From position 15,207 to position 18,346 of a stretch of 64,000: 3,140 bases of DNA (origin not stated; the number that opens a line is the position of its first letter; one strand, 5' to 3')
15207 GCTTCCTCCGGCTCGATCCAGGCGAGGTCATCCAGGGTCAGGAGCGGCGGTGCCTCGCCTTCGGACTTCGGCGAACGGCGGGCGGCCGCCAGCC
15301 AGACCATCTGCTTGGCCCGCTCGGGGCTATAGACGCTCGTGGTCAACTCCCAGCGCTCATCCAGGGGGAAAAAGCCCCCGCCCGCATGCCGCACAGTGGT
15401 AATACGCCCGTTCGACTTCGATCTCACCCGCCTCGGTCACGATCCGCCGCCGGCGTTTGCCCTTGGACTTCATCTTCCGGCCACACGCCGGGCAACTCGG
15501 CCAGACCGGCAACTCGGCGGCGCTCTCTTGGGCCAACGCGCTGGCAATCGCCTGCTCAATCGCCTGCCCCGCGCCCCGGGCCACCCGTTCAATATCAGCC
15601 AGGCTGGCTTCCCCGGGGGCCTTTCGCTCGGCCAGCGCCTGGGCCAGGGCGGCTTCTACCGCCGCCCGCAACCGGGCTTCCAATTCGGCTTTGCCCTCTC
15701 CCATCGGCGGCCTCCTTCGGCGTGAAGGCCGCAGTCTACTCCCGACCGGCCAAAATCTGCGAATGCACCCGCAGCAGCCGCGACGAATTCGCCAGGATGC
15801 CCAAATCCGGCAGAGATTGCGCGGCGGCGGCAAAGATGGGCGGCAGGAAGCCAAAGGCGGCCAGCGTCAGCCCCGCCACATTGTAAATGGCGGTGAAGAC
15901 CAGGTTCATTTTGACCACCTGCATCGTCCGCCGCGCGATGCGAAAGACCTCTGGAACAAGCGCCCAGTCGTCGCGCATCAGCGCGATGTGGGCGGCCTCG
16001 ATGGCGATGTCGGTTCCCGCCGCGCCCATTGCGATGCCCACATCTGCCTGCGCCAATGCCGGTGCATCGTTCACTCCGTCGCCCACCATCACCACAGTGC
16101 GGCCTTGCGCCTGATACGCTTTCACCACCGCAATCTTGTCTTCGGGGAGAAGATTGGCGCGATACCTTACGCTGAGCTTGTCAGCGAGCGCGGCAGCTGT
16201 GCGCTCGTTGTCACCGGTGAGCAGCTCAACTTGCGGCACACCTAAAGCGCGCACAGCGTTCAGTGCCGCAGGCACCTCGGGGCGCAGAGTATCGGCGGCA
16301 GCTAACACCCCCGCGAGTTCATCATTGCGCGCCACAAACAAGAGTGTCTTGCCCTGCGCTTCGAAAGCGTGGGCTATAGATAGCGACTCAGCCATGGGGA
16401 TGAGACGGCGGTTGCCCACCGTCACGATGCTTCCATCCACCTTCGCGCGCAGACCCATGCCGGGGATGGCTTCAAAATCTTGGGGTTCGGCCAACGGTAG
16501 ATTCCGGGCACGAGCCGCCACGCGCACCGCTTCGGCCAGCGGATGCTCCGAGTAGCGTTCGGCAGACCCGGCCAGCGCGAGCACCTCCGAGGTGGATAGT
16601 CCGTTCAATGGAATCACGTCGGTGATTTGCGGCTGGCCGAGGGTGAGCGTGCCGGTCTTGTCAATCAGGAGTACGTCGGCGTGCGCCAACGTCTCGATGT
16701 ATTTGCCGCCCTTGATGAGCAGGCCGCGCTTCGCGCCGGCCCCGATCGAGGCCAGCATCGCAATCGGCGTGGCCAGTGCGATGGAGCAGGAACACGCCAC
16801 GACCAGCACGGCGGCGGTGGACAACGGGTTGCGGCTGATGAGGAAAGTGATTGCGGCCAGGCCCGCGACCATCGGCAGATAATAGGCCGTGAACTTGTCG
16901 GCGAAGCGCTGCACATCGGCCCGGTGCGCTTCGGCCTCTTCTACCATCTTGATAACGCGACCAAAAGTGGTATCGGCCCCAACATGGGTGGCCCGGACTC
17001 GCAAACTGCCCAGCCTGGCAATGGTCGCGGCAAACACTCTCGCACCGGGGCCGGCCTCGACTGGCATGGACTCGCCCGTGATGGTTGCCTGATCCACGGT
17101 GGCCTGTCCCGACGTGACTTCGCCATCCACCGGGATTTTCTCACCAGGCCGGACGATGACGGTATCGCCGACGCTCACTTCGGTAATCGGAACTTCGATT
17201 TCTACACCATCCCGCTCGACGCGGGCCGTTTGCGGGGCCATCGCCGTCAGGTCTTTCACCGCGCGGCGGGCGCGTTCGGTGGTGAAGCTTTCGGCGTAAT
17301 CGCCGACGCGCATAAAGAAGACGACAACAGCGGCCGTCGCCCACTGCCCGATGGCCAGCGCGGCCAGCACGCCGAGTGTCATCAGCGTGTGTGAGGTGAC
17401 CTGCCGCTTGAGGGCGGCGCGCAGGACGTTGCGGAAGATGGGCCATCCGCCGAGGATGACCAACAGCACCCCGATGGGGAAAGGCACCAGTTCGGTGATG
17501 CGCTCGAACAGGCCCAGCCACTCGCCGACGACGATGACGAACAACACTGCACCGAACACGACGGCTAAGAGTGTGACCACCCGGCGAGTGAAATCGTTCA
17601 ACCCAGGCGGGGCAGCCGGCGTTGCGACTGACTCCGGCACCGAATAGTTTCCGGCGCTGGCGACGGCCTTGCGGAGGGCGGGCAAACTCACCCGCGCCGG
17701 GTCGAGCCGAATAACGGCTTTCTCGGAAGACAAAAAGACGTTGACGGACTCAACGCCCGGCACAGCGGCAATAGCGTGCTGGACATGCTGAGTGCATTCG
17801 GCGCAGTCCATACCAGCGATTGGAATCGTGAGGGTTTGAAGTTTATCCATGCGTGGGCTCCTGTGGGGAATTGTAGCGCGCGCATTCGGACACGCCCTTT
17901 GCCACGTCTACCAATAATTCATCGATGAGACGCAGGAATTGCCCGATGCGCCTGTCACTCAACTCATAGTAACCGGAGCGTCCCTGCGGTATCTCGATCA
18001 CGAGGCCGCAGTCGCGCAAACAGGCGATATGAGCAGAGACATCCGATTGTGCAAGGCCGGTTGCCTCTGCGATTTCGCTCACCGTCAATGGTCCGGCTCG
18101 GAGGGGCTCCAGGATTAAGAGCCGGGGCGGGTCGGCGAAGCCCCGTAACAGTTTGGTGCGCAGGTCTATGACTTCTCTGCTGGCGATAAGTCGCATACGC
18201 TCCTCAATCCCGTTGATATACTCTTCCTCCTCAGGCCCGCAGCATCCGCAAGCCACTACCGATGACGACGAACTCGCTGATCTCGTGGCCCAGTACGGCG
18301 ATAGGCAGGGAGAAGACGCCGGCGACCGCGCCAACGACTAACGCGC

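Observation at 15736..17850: P1B-ATPase with CSC instead of CPC transmembrane motif (P1B-7-like), substrate unknown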

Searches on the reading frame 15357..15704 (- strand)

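Call 74: search_protein_families(library=pfam, proteins=[window:15357-15704:-], max_evalue=0.01)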
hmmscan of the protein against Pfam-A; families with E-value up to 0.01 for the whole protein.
window:15357-15704:- (115 aa): 3 families
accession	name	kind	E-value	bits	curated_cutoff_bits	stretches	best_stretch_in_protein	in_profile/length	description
PF23783.1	Zn_ribbon_TiaS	-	0.00061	19.9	27.3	1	69-84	2-17/41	TiaS C-terminal zinc ribbon domain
PF20020.4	DUF6431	-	0.00092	19.4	26.6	1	71-109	1-40/82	Domain of unknown function (DUF6431)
PF08209.17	Sgf11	-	0.0034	17.3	26.4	0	70-79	6-15/33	Sgf11 (transcriptional regulation protein)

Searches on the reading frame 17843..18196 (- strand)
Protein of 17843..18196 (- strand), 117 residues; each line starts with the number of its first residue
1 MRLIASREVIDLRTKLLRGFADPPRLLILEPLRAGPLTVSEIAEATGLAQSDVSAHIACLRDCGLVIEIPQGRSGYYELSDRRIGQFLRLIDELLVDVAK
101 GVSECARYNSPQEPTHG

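Call 70: search_solved_structures(query=window:17843-18196:-, show_alignments=3, max_evalue=0.001)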
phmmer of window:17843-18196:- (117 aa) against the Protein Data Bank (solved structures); distinct sequences matched with E-value up to 0.001: 26.
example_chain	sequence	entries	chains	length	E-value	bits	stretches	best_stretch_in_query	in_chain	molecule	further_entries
2lkp_A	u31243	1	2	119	4.3e-13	52.4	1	16-88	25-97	HTH-type transcriptional regulator NmtR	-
2jsc_A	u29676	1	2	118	1.3e-11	47.6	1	14-94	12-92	Transcriptional regulator Rv1994c/MT2050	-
1r22_A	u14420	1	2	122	1.1e-08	38.3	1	9-86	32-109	Transcriptional repressor smtB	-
1r1t_A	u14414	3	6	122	2.2e-08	37.3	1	9-86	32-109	Transcriptional repressor smtB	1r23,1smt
7p6f_AAA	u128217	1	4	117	1.1e-07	35.1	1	12-85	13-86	Transcriptional regulator SrnR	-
8qkf_A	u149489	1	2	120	6.1e-07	32.6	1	4-86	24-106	ArsR family transcriptional regulator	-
4omy_A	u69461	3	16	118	1.4e-06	31.5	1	9-94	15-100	NolR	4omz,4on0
3f6v_A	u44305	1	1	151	1.5e-06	31.4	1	17-98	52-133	Possible transcriptional regulator, ArsR family protein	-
6j0e_A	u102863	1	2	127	1.5e-06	31.4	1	15-79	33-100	Arsenic responsive repressor ArsR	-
3jth_A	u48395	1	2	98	2e-06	31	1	15-94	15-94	Transcription activator HlyU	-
5znx_A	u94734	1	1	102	2.3e-06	30.8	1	15-94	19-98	Transcriptional activator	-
6o8k_A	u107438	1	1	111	4.5e-06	29.8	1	14-92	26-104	Transcriptional regulator, ArsR family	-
13ct_A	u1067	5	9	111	4.5e-06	29.8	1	14-92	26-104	Transcriptional regulator, ArsR family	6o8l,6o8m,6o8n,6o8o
4k2e_A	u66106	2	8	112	6.8e-06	29.3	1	15-94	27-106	Transcriptional activator HlyU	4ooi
3cuo_A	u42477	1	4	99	9.8e-06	28.8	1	13-85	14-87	Uncharacterized HTH-type transcriptional regulator ygaV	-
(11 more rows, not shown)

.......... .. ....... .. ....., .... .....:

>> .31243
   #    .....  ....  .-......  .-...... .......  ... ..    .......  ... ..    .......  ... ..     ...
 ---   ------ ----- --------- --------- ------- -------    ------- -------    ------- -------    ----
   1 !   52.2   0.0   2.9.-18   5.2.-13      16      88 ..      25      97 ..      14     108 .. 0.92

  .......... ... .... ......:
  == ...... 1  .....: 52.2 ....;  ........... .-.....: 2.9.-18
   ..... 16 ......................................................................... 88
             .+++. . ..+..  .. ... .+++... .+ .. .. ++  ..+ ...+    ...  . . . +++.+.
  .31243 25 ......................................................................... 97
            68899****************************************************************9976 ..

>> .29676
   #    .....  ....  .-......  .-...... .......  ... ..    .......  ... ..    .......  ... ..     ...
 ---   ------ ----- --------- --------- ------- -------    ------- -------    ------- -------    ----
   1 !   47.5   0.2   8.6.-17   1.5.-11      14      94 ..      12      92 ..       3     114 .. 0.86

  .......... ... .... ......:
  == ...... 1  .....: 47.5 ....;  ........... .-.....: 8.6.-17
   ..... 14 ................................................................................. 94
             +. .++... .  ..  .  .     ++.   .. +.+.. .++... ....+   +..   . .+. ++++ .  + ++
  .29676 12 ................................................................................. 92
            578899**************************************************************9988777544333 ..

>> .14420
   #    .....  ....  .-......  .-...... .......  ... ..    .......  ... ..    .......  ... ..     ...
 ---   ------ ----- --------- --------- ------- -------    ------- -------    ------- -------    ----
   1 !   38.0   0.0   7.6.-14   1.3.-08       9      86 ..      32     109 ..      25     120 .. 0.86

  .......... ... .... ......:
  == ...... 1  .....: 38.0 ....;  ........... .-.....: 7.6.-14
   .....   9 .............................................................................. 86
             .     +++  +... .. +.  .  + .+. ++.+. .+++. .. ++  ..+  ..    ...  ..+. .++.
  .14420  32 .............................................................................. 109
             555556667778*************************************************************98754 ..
